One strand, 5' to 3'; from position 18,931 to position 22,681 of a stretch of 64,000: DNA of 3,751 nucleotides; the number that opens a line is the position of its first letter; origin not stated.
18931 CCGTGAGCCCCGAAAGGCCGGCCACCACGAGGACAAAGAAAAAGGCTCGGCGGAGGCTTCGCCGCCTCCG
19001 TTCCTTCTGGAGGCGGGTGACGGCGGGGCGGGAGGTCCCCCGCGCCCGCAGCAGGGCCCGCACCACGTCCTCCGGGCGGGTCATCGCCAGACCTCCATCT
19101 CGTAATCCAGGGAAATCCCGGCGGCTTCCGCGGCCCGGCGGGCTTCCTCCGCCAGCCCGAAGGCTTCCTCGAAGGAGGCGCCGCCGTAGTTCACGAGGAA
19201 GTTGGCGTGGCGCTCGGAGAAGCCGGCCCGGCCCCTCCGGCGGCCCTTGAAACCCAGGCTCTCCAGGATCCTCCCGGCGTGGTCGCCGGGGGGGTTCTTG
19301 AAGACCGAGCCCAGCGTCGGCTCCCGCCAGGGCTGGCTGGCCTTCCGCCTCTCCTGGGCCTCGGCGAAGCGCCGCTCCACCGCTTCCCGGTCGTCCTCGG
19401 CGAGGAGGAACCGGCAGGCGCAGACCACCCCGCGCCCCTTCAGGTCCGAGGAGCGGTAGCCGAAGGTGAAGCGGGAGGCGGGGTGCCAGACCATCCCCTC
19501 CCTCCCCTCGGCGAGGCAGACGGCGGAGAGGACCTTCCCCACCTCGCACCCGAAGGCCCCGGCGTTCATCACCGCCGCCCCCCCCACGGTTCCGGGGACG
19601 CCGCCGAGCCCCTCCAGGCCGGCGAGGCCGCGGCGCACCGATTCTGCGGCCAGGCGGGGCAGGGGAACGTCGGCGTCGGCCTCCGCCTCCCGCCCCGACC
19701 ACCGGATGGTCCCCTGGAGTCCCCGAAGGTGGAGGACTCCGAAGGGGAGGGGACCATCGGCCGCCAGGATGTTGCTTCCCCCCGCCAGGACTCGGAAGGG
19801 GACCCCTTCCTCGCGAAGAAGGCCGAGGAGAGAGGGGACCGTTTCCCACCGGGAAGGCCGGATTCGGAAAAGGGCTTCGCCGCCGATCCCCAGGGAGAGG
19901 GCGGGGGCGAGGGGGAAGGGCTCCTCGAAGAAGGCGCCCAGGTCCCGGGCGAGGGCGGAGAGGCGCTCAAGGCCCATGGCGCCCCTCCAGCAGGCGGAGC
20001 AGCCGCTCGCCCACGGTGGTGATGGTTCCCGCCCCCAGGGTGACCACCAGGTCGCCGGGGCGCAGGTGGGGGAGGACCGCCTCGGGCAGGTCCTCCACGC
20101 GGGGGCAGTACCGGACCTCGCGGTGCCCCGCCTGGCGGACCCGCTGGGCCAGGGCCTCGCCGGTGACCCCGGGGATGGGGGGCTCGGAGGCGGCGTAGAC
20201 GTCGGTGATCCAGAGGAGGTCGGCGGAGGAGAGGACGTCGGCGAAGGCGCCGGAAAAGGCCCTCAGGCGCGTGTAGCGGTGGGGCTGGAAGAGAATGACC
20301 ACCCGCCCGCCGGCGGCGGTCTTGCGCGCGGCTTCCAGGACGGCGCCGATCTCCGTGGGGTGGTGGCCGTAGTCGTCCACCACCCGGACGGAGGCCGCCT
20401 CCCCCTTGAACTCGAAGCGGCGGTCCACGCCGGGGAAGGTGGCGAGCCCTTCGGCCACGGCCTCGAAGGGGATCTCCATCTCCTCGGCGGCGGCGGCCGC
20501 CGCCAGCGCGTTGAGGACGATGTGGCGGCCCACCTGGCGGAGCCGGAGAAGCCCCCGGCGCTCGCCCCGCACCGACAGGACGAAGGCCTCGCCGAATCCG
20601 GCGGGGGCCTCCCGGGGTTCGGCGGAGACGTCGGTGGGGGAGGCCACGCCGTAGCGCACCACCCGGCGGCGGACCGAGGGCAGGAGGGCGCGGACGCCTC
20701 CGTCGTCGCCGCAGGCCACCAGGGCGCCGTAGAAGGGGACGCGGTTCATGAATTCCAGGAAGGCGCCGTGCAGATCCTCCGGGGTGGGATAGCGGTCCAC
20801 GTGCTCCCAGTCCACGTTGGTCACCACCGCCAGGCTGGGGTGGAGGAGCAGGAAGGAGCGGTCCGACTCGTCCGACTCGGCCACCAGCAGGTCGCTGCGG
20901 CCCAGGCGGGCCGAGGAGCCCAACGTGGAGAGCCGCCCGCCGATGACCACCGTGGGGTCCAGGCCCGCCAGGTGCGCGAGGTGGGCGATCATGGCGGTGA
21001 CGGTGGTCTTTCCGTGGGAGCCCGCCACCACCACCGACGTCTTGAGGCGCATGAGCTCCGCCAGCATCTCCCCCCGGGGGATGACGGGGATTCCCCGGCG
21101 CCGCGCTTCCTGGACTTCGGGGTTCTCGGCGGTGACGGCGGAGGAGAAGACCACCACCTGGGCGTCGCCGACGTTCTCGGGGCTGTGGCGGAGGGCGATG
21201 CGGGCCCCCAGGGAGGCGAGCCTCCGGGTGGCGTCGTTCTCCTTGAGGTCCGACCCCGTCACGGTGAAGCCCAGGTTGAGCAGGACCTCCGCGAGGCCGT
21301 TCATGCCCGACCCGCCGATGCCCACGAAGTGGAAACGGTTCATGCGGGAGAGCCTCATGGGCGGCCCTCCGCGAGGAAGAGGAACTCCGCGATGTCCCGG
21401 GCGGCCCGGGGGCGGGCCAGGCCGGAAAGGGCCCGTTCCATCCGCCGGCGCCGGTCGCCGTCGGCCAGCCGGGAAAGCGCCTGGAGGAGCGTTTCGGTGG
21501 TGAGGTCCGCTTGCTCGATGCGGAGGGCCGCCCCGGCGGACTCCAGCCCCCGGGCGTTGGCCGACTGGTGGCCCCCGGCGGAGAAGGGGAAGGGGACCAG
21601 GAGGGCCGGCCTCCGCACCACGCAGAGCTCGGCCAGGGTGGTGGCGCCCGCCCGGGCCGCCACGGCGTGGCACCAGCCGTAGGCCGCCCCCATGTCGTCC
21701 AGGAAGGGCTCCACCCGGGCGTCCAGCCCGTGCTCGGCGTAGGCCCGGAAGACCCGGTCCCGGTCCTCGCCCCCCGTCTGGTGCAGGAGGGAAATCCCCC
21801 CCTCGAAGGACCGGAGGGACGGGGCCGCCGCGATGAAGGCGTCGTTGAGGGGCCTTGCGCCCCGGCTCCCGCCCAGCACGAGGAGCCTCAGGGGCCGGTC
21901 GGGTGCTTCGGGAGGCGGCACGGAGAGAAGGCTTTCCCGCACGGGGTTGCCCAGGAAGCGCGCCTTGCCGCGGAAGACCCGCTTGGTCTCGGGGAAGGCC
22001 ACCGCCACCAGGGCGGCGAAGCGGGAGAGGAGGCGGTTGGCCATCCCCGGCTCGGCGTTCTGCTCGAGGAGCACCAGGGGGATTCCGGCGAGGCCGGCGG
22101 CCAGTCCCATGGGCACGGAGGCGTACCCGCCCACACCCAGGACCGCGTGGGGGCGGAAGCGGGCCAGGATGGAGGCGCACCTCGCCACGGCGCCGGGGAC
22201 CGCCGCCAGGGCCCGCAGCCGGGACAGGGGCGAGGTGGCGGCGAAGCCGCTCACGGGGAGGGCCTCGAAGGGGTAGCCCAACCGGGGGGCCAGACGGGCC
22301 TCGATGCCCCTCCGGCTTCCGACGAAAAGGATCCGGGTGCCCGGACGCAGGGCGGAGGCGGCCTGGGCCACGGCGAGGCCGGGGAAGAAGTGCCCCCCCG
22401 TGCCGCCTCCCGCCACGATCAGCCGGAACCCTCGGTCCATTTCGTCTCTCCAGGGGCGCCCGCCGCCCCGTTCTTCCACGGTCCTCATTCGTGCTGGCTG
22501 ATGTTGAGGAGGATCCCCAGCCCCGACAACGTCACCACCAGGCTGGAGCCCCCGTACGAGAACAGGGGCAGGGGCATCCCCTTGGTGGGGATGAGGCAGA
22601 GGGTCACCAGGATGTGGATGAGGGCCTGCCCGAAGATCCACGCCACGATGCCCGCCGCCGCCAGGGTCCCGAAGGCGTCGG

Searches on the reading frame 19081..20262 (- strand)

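Call 107: search_protein_families(library=pfam, proteins=[window:19081-20262:-], max_evalue=0.001)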
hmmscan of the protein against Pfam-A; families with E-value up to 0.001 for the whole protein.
window:19081-20262:- (393 aa): 2 families
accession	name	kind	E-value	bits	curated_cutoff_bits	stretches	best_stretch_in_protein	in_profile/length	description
PF02873.21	MurB_C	-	2e-23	82.8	27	1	295-390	2-97/99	UDP-N-acetylenolpyruvoylglucosamine reductase, C-terminal domain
PF01565.28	FAD_binding_4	-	5.5e-13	49.2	26.4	1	134-247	5-121/139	FAD binding domain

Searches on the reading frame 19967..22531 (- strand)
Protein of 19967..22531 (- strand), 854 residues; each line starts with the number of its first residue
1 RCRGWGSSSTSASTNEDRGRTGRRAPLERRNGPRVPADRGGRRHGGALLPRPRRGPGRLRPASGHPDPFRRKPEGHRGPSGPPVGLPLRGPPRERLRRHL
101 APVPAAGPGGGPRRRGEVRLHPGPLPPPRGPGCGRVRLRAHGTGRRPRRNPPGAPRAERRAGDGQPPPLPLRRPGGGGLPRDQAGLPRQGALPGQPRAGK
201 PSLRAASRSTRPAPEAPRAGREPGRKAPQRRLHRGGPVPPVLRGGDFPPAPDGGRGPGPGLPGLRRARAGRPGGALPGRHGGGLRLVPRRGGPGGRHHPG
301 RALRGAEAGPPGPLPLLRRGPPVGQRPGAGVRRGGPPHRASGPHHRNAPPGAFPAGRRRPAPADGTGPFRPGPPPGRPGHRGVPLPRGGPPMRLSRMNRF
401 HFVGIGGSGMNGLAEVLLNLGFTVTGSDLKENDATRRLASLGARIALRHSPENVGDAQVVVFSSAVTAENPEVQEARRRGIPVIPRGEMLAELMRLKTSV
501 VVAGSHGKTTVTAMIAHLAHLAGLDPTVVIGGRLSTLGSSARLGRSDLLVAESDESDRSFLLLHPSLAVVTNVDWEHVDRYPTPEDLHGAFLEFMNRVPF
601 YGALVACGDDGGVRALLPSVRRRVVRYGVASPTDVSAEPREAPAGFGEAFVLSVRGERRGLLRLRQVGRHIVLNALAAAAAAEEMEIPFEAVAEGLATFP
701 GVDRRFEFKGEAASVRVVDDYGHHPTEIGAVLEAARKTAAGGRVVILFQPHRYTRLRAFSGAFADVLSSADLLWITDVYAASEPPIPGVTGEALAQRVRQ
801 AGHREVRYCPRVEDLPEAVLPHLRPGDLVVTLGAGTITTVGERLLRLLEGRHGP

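Call 107: search_protein_families(library=pfam, proteins=[window:19967-22531:-], max_evalue=0.001)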
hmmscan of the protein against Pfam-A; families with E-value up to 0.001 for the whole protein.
window:19967-22531:- (854 aa): 3 families
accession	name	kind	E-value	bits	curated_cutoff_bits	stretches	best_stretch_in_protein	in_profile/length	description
PF01225.30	Mur_ligase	-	4.5e-28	97.9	21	1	400-497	2-94/95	Mur ligase family, catalytic domain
PF02875.26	Mur_ligase_C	-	1.4e-22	81.3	28.4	1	704-835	1-127/127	Mur ligase, glutamate ligase domain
PF08245.18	Mur_ligase_M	-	7.5e-19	68.9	24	1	502-682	1-200/200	Mur ligase middle domain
